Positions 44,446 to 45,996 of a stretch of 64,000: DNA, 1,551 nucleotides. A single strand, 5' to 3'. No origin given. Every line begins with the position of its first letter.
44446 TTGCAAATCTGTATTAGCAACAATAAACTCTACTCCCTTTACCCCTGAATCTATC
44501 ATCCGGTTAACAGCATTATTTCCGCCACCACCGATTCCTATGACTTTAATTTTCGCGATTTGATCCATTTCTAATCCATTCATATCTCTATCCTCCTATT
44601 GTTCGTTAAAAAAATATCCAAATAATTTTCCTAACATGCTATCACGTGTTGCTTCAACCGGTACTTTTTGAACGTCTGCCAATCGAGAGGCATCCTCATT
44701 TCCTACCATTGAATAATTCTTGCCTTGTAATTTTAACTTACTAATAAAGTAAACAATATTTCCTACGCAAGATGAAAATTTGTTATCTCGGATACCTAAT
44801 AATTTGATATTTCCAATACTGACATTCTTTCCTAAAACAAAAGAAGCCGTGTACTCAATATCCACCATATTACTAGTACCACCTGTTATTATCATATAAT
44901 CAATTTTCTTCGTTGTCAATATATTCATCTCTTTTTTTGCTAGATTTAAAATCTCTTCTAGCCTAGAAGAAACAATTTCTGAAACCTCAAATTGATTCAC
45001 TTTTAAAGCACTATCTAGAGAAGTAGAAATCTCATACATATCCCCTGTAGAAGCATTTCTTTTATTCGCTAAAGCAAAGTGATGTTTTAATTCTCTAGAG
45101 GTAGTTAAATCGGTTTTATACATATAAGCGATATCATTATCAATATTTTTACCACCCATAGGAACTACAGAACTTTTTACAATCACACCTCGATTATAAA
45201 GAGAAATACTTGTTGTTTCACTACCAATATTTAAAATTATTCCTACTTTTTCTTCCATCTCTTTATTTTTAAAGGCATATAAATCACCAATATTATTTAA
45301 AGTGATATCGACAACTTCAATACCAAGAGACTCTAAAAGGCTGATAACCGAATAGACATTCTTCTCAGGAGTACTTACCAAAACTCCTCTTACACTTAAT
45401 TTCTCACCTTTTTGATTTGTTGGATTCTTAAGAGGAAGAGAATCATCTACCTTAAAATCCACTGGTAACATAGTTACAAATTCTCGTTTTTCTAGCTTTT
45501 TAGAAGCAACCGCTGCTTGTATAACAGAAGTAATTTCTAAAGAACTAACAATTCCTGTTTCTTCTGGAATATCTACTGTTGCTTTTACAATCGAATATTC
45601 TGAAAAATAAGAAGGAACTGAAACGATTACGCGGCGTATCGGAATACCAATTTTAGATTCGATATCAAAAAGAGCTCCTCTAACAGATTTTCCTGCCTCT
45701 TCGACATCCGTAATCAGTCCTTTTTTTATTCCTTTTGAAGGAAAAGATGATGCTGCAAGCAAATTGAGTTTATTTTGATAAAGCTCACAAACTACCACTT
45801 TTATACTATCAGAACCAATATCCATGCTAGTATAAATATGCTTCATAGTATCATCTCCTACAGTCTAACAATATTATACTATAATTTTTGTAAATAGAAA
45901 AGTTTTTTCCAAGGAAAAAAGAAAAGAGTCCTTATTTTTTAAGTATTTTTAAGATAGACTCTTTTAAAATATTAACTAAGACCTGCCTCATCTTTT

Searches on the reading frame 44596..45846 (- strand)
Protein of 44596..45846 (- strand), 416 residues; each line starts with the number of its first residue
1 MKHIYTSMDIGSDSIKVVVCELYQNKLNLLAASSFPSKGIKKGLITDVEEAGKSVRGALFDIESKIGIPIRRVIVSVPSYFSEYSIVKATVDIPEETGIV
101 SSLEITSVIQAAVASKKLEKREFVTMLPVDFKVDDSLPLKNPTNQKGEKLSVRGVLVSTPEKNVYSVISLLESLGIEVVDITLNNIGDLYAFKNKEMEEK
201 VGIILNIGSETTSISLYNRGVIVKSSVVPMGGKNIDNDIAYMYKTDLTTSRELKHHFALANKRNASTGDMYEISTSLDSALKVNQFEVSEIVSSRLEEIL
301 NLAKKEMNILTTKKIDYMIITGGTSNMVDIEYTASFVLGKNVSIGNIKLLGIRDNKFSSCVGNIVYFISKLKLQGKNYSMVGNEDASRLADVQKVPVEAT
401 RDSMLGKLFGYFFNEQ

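Call 7: search_protein_families(library=pfam, proteins=[window:44596-45846:-])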
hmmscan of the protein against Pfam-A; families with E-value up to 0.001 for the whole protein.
window:44596-45846:- (416 aa): 4 families
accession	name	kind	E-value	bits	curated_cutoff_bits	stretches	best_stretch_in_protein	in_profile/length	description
PF14450.12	FtsA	-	8.5e-19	68.6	31.8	1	204-362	2-127/127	Cell division protein FtsA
PF02491.25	SHS2_FTSA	-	5.6e-09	36.7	25.4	1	87-157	9-78/79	SHS2 domain inserted in FTSA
PF06723.19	MreB_Mbl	-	2.3e-07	30.4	27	1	200-333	145-292/327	MreB/Mbl protein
PF11104.14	PilM_2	-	3.4e-05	23.4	27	0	155-259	129-239/340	Type IV pilus assembly protein PilM;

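Call 42: find_encoding_contigs(protein=window:44596-45846:-, flank=10000, max_places=10)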
Protein window:44596-45846:- (416 aa): no gene with exactly this product is on record in the collection.
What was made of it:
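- Tried and rejected: An exact look-up of the window's FtsA found nothing (call 42).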

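Call 67: find_related_loci(query=window:44596-45846:-, collection=metagenome_contigs, flank=10000)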
Query window:44596-45846:- (416 aa) in metagenome_contigs; peptide patterns used: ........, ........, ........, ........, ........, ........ (x = any residue, [..] = any of these).
111 stretches matched a pattern; 5 encode a relative of the query (tblastn E <= 1e-3); 5 distinct loci.
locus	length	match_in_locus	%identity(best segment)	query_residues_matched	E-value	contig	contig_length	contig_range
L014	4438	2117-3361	55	1-415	1e-163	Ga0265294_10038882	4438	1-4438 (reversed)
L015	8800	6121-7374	55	1-415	3e-151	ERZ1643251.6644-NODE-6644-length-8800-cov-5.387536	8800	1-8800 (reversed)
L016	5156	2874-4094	47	1-415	2e-127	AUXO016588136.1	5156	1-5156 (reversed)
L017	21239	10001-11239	49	1-415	3e-138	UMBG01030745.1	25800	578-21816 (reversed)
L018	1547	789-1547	44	1-257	7e-73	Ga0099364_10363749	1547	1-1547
